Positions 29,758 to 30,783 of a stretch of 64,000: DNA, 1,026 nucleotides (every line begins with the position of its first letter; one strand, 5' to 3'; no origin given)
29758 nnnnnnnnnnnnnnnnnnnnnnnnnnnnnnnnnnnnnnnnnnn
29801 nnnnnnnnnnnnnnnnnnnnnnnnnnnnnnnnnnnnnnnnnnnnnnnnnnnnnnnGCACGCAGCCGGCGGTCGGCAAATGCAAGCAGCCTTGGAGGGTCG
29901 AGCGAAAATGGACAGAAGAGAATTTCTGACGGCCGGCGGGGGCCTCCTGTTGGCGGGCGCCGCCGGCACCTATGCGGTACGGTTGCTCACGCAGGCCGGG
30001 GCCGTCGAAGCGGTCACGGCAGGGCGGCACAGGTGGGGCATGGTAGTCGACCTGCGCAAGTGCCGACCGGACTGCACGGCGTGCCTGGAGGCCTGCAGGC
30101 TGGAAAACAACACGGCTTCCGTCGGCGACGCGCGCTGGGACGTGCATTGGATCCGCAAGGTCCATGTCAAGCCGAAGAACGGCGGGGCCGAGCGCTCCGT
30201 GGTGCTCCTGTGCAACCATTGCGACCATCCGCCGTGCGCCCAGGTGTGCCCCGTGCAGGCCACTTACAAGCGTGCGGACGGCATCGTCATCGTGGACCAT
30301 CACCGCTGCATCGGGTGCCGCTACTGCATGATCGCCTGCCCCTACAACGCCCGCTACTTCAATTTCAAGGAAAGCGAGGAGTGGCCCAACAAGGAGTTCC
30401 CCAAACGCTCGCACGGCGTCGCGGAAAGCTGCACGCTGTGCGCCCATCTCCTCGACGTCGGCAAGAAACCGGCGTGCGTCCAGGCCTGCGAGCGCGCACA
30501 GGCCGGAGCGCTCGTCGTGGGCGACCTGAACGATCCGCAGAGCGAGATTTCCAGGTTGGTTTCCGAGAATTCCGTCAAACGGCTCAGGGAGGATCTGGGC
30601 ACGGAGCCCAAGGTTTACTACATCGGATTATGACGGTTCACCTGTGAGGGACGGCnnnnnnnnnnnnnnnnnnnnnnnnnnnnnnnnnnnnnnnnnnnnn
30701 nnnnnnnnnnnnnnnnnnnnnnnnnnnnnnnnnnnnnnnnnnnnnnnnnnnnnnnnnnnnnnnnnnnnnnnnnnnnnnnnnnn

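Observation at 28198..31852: qmoABC is directly followed by a second, paralogous DsrJOP-like trio (triheme cytochrome c, Tat Fe-S protein, NrfD membrane protein)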

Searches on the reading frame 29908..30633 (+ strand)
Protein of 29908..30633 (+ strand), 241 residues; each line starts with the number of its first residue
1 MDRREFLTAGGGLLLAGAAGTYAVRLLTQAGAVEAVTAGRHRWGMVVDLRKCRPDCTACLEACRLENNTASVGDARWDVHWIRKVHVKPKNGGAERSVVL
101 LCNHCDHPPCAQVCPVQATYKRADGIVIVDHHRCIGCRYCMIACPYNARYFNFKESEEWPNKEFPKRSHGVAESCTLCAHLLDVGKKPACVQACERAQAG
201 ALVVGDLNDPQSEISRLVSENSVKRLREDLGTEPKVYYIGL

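Call 5: search_protein_families(library=pfam, proteins=[window:29908-30633:+], max_evalue=0.01)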
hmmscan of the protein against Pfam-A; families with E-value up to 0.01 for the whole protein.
window:29908-30633:+ (241 aa): 11 families
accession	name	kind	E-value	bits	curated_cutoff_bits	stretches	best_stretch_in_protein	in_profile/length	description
PF13247.11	Fer4_11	-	1.1e-17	64.5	26.2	1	101-195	9-91/100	4Fe-4S dicluster domain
PF12838.12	Fer4_7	-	7.5e-11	42.8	27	2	133-195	1-49/52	4Fe-4S dicluster domain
PF13187.11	Fer4_9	-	6.8e-08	32.9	27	2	102-148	2-51/52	4Fe-4S dicluster domain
PF13237.11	Fer4_10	-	1.2e-07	32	25.5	2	127-194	2-52/53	4Fe-4S dicluster domain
PF00037.32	Fer4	-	5.4e-07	29.6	21.1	1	127-149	1-23/24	4Fe-4S binding domain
PF12797.12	Fer4_2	-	6.1e-07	29.4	24.5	1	126-146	2-22/22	4Fe-4S binding domain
PF12837.12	Fer4_6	-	4.3e-06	26.9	25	1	127-148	2-23/24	4Fe-4S binding domain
PF13183.11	Fer4_8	-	0.00032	21.6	27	0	55-117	7-67/68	4Fe-4S dicluster domain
PF14697.11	Fer4_21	-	0.00032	21.2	35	1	102-146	8-53/59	4Fe-4S dicluster domain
PF25160.1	LdpA_Fe-S-bd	-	0.00086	19.5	27.6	1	105-147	5-41/49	LdpA Fe-S cluster-binding domain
PF13534.11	Fer4_17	-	0.0014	19.6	22.2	0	133-179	1-50/61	4Fe-4S dicluster domain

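Call 6: search_protein_families(library=ncbifam, proteins=[window:29908-30633:+], max_evalue=0.01)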
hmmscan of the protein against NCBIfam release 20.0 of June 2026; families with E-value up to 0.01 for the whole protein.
window:29908-30633:+ (241 aa): 50 families (the best 25 are shown)
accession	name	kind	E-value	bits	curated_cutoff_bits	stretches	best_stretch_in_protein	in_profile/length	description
NF045797.1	DsrO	equivalog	2.7e-88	295.4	200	1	2-239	4-234/235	sulfate reduction electron transfer complex DsrMKJOP subunit DsrO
NF011569.0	PRK14993.1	equivalog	1.1e-52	178.9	416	1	35-241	36-224/244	tetrathionate reductase subunit TtrB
NF041715.1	arsenate_red_ArrB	equivalog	5.1e-45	153.8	450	2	42-155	2-110/233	arsenate respiratory reductase iron-sulfur subunit ArrB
TIGR03149.1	cyt_nit_nrfC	equivalog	1e-43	149.3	377.6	1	2-239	3-216/225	cytochrome c nitrite reductase Fe-S protein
NF041782.1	mnquin_red_QrcC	equivalog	7.9e-40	137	400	1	43-239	1-225/239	menaquinone reductase iron-sulfur cluster-binding subunit QrcC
TIGR02951.1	DMSO_dmsB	equivalog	5.4e-25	88.3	214.1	1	43-197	2-146/161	DMSO/selenate family reductase complex B subunit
TIGR03478.1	DMSO_red_II_bet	subfamily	7.6e-25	87.5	480.7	1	100-239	129-253/321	DMSO reductase family type II enzyme, iron-sulfur subunit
NF038355.1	FDH3_beta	equivalog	2.7e-24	86.2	240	1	45-179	5-122/180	formate dehydrogenase FDH3 subunit beta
NF008134.0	PRK10882.1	equivalog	1.7e-23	83.2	263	1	1-221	2-222/329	hydrogenase 2 operon protein HybA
NF045715.1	sulf_resp_HmcB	equivalog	4.6e-22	78.5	420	1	3-197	2-191/307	sulfate respiration complex iron-sulfur protein HmcB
NF042979.1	EthbenzDh_ebdB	equivalog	4.7e-20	71.8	740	1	99-239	150-275/354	ethylbenzene dehydrogenase subunit beta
NF009408.0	PRK12769.1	equivalog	3.8e-17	61.6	1003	1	48-205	8-147/659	formate-dependent uric acid utilization protein AegA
NF007658.0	PRK10330.1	equivalog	6.8e-16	58.3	260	1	45-197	5-150/181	electron transport protein HydN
TIGR01660.1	narH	equivalog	1.4e-13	50.2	524.05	1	101-194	182-262/492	nitrate reductase subunit beta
TIGR01582.1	FDH-beta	equivalog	4.9e-13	48.8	334.7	1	102-209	93-184/283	formate dehydrogenase subunit beta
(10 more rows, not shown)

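Call 34: search_solved_structures(query=window:29908-30633:+, max_evalue=1e-10)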
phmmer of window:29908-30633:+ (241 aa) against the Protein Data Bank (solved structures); distinct sequences matched with E-value up to 1e-10: 19.
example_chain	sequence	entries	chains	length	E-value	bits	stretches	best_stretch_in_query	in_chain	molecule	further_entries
6cz7_B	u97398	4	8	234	5.8e-37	130.7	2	42-155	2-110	4Fe-4S ferredoxin, iron-sulfur binding domain protein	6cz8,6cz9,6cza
2vpw_B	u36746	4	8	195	2.6e-31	112.1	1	42-239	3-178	NRFC PROTEIN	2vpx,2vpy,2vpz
6lod_B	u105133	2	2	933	1.7e-28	102.9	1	40-161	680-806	Fe-S-cluster-containing hydrogenase components 1-like protein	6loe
8k9e_B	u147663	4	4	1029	5e-27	98.1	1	38-204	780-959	Fe-S-cluster-containing hydrogenase components 1-like protein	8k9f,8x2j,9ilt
6f0k_B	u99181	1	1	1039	3.4e-24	88.8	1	40-218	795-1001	Fe-S-cluster-containing hydrogenase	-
6btm_B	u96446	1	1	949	4.8e-22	81.8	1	100-238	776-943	Alternative Complex III subunit B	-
2ivf_B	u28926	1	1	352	4.6e-21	78.6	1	99-239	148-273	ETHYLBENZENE DEHYDROGENASE BETA-SUBUNIT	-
4ydd_B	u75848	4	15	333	2.1e-19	73.1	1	100-239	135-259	DMSO reductase family type II enzyme, iron-sulfur subunit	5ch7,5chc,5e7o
7qv7_A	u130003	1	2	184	2.9e-17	66.1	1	98-216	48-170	Hydrogen dependent carbon dioxide reductase subunit HycB3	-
4v4c_B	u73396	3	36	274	7.7e-17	64.7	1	42-240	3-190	Pyrogallol hydroxytransferase small subunit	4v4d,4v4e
9vap_B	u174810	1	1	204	8.4e-17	64.6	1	47-206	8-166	4Fe-4S dicluster domain-containing protein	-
7b04_A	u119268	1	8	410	2.7e-14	56.4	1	101-239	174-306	Nitrite oxidoreductase subunit B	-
1kqf_B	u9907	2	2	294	2.9e-14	56.3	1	101-196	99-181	FORMATE DEHYDROGENASE, NITRATE-INDUCIBLE, IRON-SULFUR SUBUNIT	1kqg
1q16_B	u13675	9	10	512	1.1e-13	54.4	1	100-174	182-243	Respiratory nitrate reductase 1 beta chain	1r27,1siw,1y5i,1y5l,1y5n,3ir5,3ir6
7qv7_B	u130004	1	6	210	2.6e-13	53.2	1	51-196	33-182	Hydrogen dependent carbon dioxide reductase subunit HycB4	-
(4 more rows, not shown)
